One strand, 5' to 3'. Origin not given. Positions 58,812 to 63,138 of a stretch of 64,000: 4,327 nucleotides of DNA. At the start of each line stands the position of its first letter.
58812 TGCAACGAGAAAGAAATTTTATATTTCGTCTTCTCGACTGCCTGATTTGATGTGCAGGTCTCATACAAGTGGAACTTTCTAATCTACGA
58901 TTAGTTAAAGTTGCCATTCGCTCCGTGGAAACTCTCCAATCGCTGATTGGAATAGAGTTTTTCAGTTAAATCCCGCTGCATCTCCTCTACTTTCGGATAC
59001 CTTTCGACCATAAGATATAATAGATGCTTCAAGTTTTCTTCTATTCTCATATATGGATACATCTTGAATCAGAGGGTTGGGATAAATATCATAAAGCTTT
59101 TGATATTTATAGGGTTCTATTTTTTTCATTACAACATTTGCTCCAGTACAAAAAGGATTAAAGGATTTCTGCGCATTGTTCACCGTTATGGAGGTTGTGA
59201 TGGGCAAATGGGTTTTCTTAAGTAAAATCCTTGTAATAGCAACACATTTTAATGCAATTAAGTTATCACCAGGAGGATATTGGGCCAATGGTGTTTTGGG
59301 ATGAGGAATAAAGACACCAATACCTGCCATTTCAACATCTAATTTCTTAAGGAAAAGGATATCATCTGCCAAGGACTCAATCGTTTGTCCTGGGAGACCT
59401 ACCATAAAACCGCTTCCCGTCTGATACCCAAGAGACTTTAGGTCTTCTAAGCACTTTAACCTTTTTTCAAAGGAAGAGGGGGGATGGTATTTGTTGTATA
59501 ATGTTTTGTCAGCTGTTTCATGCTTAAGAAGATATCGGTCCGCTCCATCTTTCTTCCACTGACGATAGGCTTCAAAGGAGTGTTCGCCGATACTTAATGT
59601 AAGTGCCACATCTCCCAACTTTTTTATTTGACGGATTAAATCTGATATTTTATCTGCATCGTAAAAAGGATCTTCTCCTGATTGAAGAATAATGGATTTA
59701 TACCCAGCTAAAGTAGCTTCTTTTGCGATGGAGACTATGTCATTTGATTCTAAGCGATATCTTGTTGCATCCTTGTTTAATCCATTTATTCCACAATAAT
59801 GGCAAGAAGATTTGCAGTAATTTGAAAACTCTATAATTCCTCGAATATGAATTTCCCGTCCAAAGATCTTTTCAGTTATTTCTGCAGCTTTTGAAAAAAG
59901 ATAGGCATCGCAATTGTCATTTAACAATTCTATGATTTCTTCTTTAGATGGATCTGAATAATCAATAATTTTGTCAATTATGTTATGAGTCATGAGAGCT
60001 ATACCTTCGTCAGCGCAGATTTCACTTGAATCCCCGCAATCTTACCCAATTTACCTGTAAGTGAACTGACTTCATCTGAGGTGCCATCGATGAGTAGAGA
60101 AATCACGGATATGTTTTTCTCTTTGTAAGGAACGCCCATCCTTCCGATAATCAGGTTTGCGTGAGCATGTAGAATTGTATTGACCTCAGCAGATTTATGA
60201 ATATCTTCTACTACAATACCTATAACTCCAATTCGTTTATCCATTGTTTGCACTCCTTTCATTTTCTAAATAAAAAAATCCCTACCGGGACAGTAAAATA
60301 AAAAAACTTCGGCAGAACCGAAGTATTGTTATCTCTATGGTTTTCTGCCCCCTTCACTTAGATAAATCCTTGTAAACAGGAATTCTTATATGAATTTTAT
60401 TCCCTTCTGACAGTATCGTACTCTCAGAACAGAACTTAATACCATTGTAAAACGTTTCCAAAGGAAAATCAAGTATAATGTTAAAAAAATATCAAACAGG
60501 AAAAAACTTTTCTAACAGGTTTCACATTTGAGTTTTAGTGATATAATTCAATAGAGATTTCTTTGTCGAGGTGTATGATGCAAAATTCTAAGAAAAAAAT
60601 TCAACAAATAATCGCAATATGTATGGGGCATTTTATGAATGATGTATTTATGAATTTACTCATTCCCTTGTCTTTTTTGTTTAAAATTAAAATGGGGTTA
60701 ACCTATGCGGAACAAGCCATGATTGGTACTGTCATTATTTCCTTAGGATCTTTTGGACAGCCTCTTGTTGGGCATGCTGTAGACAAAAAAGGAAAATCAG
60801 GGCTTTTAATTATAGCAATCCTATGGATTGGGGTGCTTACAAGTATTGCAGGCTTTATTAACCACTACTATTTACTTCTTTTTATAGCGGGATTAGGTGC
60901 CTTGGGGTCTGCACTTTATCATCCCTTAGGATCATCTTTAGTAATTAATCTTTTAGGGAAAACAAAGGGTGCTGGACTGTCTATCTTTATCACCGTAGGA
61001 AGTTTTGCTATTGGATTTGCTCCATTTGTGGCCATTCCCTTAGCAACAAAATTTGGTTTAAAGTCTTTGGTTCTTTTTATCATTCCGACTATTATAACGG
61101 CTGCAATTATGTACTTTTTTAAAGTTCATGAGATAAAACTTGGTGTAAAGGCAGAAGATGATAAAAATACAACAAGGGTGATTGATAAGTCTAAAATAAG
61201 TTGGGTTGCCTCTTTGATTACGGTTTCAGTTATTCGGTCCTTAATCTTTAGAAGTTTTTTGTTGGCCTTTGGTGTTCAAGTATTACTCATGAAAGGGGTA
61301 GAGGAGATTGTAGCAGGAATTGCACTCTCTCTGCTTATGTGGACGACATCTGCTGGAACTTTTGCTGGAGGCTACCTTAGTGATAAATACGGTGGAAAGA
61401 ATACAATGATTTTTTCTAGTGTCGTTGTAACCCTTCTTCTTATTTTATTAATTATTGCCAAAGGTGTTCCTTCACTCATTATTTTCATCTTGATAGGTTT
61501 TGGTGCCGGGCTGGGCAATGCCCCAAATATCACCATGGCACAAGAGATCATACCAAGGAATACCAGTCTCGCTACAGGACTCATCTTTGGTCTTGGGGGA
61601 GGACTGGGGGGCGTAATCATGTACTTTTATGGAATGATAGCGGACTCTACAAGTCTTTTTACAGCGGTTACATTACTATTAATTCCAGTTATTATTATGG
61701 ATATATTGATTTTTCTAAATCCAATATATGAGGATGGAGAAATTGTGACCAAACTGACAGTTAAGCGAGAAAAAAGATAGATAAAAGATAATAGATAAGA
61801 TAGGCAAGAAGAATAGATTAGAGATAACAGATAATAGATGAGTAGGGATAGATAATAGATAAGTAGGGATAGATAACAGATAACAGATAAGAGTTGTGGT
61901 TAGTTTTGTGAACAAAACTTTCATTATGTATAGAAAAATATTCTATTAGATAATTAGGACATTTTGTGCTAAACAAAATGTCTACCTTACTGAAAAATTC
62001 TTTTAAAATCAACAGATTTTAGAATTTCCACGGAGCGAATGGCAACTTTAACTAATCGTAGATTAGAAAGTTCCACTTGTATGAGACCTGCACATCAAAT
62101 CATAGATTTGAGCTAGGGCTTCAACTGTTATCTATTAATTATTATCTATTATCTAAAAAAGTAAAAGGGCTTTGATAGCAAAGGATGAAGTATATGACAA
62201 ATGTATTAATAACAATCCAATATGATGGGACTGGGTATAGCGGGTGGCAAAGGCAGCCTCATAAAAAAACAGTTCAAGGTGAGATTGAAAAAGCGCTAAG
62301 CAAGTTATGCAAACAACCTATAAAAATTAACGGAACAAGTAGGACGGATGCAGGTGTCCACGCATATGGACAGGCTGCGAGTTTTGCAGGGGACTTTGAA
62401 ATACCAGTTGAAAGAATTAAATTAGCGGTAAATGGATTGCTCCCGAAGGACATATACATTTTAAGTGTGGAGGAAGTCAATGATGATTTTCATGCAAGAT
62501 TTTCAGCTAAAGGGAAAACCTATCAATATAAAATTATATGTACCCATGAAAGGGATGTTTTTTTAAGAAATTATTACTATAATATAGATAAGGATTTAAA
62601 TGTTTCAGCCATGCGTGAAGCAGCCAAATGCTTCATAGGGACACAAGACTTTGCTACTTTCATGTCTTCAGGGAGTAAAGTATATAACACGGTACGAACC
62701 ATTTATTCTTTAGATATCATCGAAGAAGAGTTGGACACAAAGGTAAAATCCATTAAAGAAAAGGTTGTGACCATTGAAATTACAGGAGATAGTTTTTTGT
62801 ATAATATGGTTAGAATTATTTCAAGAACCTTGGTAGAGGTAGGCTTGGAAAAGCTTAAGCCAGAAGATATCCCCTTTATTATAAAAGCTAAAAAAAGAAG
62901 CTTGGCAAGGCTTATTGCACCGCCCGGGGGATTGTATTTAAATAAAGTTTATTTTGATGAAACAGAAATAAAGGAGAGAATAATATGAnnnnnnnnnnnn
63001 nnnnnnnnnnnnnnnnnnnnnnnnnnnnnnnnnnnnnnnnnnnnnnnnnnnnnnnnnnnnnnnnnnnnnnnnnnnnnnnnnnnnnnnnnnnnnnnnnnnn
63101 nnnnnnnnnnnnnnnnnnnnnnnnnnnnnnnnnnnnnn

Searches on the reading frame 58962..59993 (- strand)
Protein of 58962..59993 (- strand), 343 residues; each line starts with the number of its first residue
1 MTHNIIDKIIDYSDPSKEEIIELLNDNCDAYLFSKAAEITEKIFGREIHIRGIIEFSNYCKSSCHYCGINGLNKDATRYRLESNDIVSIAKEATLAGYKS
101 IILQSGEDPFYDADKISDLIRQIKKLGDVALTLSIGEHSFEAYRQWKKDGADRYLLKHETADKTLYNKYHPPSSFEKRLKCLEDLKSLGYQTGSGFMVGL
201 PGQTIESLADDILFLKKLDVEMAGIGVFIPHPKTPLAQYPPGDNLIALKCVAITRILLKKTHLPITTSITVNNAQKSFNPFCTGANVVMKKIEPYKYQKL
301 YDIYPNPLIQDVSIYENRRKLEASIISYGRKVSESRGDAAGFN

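Call 100: search_protein_families(library=pfam, proteins=[window:58962-59993:-], max_evalue=0.00001)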
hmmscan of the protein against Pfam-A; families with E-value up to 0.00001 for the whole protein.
window:58962-59993:- (343 aa): 1 family
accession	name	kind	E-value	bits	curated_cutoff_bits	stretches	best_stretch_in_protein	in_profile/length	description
PF04055.27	Radical_SAM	-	2.6e-20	73.7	29.5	1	54-214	1-165/166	Radical SAM superfamily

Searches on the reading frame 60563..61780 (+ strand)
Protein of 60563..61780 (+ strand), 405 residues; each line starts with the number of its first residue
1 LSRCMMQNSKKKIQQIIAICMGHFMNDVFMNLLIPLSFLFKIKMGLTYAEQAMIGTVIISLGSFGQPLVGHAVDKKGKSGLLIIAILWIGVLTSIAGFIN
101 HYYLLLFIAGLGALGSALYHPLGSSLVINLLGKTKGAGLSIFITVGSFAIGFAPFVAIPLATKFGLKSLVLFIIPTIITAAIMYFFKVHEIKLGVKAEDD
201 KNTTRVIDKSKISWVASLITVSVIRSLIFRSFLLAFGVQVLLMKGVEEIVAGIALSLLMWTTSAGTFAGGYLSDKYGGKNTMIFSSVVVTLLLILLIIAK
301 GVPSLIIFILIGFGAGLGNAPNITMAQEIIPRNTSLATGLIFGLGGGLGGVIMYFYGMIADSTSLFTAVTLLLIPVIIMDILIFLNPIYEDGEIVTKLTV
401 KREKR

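Call 100: search_protein_families(library=pfam, proteins=[window:60563-61780:+], max_evalue=0.00001)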
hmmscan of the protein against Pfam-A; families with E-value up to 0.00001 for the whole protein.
window:60563-61780:+ (405 aa): 1 family
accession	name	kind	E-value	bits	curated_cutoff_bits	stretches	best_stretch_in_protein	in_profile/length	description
PF07690.21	MFS_1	-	1.2e-34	120.2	33.4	2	20-352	2-345/347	Major Facilitator Superfamily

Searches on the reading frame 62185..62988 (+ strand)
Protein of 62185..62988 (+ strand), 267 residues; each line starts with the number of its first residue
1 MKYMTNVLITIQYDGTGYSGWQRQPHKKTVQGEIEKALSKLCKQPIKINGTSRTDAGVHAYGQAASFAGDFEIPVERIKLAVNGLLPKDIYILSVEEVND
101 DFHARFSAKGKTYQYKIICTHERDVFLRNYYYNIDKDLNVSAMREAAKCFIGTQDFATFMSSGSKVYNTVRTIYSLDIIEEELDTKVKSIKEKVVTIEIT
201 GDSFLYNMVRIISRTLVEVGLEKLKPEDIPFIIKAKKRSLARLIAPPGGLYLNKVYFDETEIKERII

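Call 100: search_protein_families(library=pfam, proteins=[window:62185-62988:+], max_evalue=0.00001)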
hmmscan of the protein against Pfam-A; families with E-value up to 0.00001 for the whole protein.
window:62185-62988:+ (267 aa): 1 family
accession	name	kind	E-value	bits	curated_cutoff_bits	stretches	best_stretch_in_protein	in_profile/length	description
PF01416.25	PseudoU_synth_1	-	2.5e-42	144.2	23.3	2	146-258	1-108/108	tRNA pseudouridine synthase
